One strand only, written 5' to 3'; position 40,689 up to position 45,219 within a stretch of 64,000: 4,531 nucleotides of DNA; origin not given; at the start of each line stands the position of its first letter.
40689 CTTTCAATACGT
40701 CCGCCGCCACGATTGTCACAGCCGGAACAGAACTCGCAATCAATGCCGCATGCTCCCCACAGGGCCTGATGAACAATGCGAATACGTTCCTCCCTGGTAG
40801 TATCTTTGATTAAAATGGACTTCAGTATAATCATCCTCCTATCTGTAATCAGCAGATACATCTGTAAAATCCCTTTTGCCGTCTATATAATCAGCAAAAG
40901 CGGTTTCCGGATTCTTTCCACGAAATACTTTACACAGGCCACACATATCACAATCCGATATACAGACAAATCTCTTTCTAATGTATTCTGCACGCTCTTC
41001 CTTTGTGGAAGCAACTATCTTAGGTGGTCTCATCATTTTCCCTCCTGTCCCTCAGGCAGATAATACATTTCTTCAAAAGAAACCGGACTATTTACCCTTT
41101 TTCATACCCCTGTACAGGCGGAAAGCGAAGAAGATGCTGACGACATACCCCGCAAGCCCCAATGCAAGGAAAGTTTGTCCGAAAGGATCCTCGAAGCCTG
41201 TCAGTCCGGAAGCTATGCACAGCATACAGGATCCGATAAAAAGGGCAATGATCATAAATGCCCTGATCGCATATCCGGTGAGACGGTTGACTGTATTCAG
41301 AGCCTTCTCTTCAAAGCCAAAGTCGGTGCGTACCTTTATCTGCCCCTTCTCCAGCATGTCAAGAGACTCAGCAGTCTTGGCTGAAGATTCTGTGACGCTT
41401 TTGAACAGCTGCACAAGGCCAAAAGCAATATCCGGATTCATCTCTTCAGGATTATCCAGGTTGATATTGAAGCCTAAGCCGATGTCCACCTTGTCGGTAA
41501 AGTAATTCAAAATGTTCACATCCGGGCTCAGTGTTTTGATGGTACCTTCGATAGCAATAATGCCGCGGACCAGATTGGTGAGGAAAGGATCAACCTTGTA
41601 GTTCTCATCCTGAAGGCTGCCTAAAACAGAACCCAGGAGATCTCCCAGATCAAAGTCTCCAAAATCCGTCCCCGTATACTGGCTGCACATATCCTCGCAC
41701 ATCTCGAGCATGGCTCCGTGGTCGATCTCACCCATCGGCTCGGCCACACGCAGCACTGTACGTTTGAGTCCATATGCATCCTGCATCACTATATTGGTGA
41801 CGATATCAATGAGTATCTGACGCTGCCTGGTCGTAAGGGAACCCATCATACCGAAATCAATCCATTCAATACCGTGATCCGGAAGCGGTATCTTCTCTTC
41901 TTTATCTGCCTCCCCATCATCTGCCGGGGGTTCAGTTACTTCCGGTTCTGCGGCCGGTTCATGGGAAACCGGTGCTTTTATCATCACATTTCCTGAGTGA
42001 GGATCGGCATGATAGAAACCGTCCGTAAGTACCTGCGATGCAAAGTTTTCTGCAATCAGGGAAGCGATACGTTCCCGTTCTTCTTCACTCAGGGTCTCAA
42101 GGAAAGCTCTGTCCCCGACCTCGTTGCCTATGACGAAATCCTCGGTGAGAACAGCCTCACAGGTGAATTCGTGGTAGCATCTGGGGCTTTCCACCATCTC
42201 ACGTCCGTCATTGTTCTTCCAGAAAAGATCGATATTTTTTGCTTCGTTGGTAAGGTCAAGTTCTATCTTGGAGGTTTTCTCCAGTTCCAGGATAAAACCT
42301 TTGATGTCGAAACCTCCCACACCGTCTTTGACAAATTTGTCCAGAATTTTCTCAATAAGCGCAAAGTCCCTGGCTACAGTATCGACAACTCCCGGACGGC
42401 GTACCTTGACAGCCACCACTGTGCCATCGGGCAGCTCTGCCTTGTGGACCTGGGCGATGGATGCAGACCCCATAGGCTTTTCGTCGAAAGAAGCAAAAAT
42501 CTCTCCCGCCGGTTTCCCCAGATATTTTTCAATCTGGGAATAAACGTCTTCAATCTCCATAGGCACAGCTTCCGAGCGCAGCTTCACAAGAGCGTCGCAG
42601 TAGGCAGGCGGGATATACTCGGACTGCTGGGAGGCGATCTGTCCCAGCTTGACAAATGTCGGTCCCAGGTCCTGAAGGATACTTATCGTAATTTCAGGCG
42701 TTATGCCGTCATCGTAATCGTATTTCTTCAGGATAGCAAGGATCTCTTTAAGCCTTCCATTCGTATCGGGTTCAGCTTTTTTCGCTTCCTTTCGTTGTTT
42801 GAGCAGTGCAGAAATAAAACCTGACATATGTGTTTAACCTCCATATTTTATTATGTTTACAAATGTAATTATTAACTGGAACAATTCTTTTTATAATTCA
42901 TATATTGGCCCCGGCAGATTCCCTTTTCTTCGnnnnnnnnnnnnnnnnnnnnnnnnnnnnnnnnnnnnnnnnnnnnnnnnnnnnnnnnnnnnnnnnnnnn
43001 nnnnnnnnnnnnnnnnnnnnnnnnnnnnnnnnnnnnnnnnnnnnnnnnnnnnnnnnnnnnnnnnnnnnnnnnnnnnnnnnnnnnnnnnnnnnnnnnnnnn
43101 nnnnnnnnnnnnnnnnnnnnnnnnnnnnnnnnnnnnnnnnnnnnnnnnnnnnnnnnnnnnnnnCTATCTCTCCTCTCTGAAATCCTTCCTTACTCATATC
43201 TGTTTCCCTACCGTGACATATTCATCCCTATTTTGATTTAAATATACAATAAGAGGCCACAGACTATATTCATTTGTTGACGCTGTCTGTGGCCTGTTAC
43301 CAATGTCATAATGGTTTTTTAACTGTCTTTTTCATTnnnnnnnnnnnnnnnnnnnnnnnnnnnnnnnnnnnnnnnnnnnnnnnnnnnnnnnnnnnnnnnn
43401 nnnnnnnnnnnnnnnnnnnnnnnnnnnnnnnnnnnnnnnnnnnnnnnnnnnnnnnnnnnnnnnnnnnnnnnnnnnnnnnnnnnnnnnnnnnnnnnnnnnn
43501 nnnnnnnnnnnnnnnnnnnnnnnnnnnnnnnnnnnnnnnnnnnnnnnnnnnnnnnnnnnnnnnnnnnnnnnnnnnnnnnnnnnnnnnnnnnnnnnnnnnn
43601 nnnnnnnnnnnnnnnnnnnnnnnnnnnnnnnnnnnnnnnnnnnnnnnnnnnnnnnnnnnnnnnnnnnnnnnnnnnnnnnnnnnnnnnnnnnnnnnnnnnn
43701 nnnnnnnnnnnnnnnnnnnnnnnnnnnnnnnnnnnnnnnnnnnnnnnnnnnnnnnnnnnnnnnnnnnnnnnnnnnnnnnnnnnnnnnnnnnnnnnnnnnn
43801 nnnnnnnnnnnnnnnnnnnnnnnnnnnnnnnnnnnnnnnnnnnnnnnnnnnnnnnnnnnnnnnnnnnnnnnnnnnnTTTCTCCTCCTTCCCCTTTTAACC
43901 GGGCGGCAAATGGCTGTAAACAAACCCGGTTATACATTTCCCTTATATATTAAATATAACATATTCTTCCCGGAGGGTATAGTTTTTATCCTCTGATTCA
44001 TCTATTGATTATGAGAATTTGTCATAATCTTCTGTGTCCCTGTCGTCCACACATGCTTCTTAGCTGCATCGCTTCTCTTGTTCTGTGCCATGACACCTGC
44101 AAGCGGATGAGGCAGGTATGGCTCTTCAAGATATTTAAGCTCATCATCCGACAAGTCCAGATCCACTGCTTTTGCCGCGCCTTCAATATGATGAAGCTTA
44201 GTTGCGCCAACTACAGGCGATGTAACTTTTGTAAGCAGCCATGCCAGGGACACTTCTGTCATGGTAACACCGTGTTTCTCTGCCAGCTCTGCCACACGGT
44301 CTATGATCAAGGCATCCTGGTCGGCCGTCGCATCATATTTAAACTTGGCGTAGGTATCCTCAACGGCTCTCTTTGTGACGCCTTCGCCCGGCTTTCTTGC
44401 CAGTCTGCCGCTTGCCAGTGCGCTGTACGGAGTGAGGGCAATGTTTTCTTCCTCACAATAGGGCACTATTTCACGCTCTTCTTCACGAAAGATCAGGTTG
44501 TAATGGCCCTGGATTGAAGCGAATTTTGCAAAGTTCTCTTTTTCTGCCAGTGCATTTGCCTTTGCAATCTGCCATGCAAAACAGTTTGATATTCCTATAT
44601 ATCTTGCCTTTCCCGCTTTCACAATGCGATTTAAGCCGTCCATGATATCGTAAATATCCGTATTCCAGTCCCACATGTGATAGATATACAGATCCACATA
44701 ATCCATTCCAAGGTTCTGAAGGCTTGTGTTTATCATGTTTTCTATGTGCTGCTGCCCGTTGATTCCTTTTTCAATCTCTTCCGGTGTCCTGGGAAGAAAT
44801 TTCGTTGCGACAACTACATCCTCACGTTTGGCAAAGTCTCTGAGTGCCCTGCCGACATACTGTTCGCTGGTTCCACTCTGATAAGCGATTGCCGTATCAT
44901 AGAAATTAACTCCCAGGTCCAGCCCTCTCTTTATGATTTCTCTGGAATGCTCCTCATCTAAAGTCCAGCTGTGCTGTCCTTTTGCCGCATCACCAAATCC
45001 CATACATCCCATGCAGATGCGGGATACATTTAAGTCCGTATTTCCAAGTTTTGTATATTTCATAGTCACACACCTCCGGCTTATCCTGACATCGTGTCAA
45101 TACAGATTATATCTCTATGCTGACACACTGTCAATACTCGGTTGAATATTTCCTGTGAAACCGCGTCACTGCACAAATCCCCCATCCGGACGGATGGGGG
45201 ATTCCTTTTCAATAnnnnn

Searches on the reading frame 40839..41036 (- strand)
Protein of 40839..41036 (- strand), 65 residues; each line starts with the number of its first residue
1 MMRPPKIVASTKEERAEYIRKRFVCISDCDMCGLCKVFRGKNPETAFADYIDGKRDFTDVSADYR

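Call 3: search_protein_families(library=pfam, proteins=[window:40839-41036:-], max_evalue=1)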
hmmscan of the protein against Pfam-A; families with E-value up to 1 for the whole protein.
window:40839-41036:- (65 aa): 0 families

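Call 4: search_protein_families(library=ncbifam, proteins=[window:40839-41036:-], max_evalue=1)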
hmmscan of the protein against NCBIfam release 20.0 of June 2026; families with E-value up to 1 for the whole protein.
window:40839-41036:- (65 aa): 1 family
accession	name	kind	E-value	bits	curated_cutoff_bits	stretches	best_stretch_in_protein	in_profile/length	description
TIGR00282.1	TIGR00282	hypoth_equivalog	0.074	12.4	254.15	1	19-62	188-231/266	TIGR00282 family metallophosphoesterase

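Call 49: find_homologous_proteins(query=window:40839-41036:-, max_evalue=0.001)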
Query window:40839-41036:- (65 aa): 167 proteins with E <= 0.001 among 167 candidates; the best 120 are listed.
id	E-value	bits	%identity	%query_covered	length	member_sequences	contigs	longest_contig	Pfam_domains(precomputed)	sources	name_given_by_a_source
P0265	3.4e-37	142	100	98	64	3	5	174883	-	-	-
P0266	1.4e-31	124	88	98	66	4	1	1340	-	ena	-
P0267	1.3e-30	121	84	98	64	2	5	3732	-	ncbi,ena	-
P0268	1.8e-29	118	80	100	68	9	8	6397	-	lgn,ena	-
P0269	3.6e-29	117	83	98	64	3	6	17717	-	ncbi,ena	-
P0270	5.0e-29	116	82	100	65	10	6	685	-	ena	-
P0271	8.2e-29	116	80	98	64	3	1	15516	-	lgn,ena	-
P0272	2.3e-28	114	78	100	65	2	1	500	-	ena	-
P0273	7.3e-28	113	80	98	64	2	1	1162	-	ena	-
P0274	2.2e-27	111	78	98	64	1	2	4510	-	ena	-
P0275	3.3e-26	108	72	100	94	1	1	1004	-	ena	-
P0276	6.8e-25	103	74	100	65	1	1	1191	-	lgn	-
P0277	7.5e-25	103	70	98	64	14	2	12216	-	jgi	jgi:hypothetical protein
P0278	1.7e-24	102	82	86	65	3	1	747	-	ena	-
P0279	2.0e-24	102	72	100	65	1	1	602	-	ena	-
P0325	3.1e-22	95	66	100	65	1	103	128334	-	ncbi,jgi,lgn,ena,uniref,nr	ncbi:MAG: hypothetical protein K6A61_04745 [Butyrivibrio sp.]|jgi:hypothetical protein|uniref:Unchar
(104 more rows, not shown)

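Call 50: find_encoding_contigs(protein=P0269, flank=4000, max_places=3)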
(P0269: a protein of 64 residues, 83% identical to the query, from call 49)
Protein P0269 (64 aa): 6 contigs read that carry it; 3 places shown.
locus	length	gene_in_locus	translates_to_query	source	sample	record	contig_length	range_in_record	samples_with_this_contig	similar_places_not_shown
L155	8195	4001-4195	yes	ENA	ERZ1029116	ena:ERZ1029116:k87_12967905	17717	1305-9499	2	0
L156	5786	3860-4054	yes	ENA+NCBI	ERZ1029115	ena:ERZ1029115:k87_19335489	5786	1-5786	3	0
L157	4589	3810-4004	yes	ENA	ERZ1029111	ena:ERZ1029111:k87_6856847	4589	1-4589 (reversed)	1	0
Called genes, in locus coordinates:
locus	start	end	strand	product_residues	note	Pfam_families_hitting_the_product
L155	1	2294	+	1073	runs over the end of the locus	PF28019:HmpF (weak), PF02687:FtsX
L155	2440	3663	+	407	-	PF01590:GAF, PF13185:GAF_2, PF13492:GAF_3 (weak), PF00005:ABC_tran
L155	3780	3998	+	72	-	-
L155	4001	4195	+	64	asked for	-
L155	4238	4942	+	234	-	PF17746:SfsA_N, PF03749:SfsA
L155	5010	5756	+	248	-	PF24460:DUF7575 (faint), PF24463:DUF7577 (faint), PF12773:DZR, PF13240:Zn_Ribbon_1 (weak), PF13248:Zn_ribbon_3 (weak)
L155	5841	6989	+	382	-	PF00248:Aldo_ket_red, PF13187:Fer4_9 (faint)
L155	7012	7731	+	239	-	-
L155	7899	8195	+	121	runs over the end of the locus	PF03733:YccF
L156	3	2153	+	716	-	?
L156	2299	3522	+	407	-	PF01590:GAF, PF13185:GAF_2, PF13492:GAF_3 (weak), PF00005:ABC_tran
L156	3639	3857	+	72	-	-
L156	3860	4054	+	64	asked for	-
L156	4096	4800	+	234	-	PF17746:SfsA_N, PF03749:SfsA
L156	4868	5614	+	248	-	PF24460:DUF7575 (faint), PF24463:DUF7577 (faint), PF12773:DZR, PF13240:Zn_Ribbon_1 (weak), PF13248:Zn_ribbon_3 (weak)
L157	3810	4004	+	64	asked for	-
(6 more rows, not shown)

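Call 51: find_encoding_contigs(protein=P0271, flank=4000, max_places=2)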
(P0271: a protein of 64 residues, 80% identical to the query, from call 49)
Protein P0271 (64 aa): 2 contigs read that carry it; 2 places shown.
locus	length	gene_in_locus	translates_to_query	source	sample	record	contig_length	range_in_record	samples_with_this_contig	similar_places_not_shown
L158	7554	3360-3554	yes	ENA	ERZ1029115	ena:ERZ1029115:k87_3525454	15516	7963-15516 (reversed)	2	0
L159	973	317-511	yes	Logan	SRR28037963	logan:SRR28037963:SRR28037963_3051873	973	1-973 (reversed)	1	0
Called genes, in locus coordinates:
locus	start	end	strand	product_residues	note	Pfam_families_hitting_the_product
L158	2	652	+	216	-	?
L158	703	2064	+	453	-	PF00005:ABC_tran, PF02463:SMC_N (weak), PF13304:AAA_21 (faint)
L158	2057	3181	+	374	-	PF01061:ABC2_membrane, PF12698:ABC2_membrane_3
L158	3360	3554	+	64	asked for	-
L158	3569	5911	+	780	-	-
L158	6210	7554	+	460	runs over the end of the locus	PF07690:MFS_1, PF13347:MFS_2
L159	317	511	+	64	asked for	-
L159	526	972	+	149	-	?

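Call 52: find_encoding_contigs(protein=P0325, flank=4000, max_places=3)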
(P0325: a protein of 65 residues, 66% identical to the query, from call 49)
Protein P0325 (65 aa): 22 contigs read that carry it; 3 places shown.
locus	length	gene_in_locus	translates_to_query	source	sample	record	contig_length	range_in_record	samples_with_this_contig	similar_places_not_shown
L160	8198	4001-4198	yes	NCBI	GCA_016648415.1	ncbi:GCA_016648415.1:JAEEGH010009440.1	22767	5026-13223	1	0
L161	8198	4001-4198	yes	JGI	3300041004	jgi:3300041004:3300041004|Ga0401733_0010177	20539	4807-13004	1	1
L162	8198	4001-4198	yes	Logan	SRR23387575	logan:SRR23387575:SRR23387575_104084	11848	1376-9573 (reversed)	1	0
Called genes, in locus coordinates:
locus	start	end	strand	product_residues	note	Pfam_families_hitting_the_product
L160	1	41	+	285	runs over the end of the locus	PF02463:SMC_N (faint), PF13166:AAA_13 (weak), PF00005:ABC_tran (weak), PF13175:AAA_15, PF13304:AAA_21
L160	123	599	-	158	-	PF13302:Acetyltransf_3, PF13420:Acetyltransf_4, PF00583:Acetyltransf_1, PF12746:GNAT_acetyltran, PF13673:Acetyltransf_10, PF13508:Acetyltransf_7, PF08445:FR47 (faint)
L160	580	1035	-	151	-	PF22381:Staph_reg_Sar_Rot (weak), PF01047:MarR, PF12802:MarR_2, PF13463:HTH_27 (weak)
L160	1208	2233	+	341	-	PF02016:Peptidase_S66, PF17676:Peptidase_S66C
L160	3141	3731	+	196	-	PF00881:Nitroreductase, PF14512:TM1586_NiRdase (weak)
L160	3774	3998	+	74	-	-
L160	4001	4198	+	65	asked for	-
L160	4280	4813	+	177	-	PF00857:Isochorismatase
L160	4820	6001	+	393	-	PF07690:MFS_1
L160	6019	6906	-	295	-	PF00126:HTH_1, PF03466:LysR_substrate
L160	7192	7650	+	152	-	PF01042:Ribonuc_L-PSP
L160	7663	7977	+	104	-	PF13510:Fer2_4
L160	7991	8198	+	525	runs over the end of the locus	PF00890:FAD_binding_2, PF01134:GIDA (weak), PF01266:DAO, PF01946:Thi4 (weak), PF03486:HI0933_like, PF07992:Pyr_redox_2, PF12831:FAD_oxidored, PF13450:NAD_binding_8, +4 more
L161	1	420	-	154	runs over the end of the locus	PF13302:Acetyltransf_3, PF13420:Acetyltransf_4, PF00583:Acetyltransf_1, PF12746:GNAT_acetyltran, PF13673:Acetyltransf_10, PF13508:Acetyltransf_7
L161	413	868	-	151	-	PF22381:Staph_reg_Sar_Rot (weak), PF01047:MarR, PF12802:MarR_2, PF13463:HTH_27 (weak)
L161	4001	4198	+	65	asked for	-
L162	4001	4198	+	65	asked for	-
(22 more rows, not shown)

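Call 81: find_encoding_contigs(protein=P0266, flank=3500, max_places=3)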
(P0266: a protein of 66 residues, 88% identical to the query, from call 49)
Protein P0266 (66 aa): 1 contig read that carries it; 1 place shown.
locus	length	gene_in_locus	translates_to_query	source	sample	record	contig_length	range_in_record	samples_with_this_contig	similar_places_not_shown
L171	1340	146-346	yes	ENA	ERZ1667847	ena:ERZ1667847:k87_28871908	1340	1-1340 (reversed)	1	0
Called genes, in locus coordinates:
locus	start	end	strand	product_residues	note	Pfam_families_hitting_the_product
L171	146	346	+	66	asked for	-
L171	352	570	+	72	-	-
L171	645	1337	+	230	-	-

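Call 82: find_encoding_contigs(protein=P0267, flank=3500, max_places=3)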
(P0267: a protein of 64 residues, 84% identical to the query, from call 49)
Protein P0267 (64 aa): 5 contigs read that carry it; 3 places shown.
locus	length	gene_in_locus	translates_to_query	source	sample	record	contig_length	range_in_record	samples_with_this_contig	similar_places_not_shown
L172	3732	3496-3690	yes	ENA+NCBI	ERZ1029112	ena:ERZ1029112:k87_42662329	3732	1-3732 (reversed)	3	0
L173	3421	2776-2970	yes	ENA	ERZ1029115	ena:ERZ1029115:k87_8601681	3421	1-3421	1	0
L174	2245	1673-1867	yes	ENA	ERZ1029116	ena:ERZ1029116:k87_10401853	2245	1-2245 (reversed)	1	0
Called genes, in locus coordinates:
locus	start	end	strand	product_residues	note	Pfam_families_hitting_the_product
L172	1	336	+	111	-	?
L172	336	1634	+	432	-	PF01547:SBP_bac_1, PF13416:SBP_bac_8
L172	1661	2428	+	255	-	PF02368:Big_2 (weak), PF12724:Flavodoxin_5 (faint), PF03358:FMN_red (faint), PF12682:Flavodoxin_4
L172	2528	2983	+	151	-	PF20069:DUF6465 (faint)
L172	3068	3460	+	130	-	PF01243:PNPOx_N, PF16242:Pyrid_ox_like (weak)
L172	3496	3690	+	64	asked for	-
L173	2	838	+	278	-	?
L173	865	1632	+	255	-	PF02368:Big_2 (weak), PF12724:Flavodoxin_5 (faint), PF03358:FMN_red (faint), PF12682:Flavodoxin_4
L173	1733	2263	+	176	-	-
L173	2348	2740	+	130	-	PF01243:PNPOx_N, PF16242:Pyrid_ox_like (weak)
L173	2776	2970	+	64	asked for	-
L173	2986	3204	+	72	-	-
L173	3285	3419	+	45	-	?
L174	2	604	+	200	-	?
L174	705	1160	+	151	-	PF20069:DUF6465 (faint)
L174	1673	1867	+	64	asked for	-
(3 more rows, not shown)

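Call 83: find_encoding_contigs(protein=P0268, flank=3500, max_places=3)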
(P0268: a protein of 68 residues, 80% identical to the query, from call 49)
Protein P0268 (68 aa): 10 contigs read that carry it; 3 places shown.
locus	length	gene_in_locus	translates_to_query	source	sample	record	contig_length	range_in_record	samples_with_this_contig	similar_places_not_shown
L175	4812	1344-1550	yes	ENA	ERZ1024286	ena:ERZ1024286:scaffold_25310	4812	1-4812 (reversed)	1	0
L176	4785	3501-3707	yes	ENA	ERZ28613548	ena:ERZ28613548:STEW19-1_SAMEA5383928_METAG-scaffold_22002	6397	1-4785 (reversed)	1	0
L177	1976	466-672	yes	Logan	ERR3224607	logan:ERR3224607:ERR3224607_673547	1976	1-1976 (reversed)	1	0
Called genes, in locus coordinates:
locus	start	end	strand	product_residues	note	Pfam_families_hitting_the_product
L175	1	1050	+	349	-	?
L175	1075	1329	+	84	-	-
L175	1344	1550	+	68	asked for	-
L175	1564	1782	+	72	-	-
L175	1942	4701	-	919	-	PF02525:Flavodoxin_2, PF03358:FMN_red, PF00384:Molybdopterin, PF01568:Molydop_binding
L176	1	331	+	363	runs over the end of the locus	PF13303:PTS_EIIC_2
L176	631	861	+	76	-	-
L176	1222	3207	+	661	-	PF00753:Lactamase_B, PF14863:Alkyl_sulf_dimr, PF14864:Alkyl_sulf_C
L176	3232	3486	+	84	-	-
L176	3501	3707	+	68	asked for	-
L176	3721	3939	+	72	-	-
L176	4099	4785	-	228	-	?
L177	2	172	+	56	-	?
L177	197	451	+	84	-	-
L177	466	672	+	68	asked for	-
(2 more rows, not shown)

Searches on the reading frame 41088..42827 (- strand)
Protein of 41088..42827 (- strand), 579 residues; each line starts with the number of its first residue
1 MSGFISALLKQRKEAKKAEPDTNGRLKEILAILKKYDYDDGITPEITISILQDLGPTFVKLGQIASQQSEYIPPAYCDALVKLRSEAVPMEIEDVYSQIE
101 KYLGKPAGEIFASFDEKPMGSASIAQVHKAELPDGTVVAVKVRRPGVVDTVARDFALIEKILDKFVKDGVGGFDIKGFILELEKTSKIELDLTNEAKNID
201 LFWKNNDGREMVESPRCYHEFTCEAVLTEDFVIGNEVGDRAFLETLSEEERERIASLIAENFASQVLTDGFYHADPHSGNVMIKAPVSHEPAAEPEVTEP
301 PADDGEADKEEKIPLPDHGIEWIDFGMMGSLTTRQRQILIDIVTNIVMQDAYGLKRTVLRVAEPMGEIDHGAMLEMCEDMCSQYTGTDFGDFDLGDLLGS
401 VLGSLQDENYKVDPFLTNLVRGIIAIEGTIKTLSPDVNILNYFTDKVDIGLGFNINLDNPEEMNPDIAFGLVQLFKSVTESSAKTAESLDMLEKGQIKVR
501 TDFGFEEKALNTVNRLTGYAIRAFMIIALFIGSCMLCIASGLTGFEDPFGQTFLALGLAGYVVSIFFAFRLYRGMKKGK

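Call 3: search_protein_families(library=pfam, proteins=[window:41088-42827:-], max_evalue=1)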
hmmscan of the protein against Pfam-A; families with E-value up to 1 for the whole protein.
window:41088-42827:- (579 aa): 1 family
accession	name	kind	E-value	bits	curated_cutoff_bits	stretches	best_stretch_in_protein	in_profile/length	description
PF03109.22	ABC1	-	8e-57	192.6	22.9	1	82-355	1-241/244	ABC1 atypical kinase-like domain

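Call 4: search_protein_families(library=ncbifam, proteins=[window:41088-42827:-], max_evalue=1)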
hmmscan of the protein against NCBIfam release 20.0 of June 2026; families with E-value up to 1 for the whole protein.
window:41088-42827:- (579 aa): 4 families
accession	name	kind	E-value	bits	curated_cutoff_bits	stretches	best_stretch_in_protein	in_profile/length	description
TIGR01982.1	UbiB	equivalog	1.9e-74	250.8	487.55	1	49-442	54-417/436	2-polyprenylphenol 6-hydroxylase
NF003404.0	PRK04750.1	equivalog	1.7e-51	175.4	667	1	50-289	58-299/529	ubiquinone biosynthesis regulatory protein kinase UbiB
NF050082.1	ATPase_MABP1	exception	9.3e-25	87.3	800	1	50-283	56-288/435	macrolide-binding ATPase MABP-1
NF006030.0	PRK08170.1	equivalog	0.17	10.5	593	1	16-76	212-277/434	acetyl-CoA C-acetyltransferase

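Call 31: find_related_loci(query=window:41088-42827:-, collection=metagenome_contigs, flank=3000)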
Query window:41088-42827:- (579 aa) in metagenome_contigs; peptide patterns used: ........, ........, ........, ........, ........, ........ (x = any residue, [..] = any of these).
111 stretches matched a pattern; 59 encode a relative of the query (tblastn E <= 1e-3); 59 distinct loci.
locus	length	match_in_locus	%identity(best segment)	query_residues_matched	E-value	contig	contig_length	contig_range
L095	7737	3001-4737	74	1-579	0e+0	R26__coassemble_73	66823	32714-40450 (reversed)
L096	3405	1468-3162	74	1-579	0e+0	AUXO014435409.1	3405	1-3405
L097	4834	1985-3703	73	1-579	0e+0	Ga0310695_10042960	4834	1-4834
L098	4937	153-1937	71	1-579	0e+0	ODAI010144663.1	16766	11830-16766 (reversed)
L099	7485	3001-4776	69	1-579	0e+0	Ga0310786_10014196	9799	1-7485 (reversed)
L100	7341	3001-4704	70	1-579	0e+0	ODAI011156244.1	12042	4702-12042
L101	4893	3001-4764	68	1-579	0e+0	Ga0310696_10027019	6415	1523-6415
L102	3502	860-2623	68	1-579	0e+0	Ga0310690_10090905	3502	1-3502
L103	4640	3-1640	72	28-579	0e+0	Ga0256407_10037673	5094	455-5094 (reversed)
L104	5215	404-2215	67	1-579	0e+0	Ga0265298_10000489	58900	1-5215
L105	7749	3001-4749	68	1-579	0e+0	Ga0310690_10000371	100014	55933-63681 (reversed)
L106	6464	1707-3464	69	1-579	0e+0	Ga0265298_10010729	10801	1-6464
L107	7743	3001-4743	69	1-575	0e+0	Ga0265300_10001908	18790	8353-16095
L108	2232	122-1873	69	1-579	0e+0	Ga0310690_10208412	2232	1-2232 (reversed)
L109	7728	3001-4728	68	1-572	0e+0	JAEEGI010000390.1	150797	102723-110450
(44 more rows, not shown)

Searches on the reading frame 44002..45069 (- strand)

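Call 69: search_protein_families(library=pfam, proteins=[window:44002-45069:-], max_evalue=0.001)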
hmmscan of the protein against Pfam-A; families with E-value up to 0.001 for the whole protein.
window:44002-45069:- (355 aa): 1 family
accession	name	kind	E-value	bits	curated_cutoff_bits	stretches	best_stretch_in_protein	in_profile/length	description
PF00248.27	Aldo_ket_red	-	2.9e-70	237.1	24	1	18-316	2-288/291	Aldo/keto reductase family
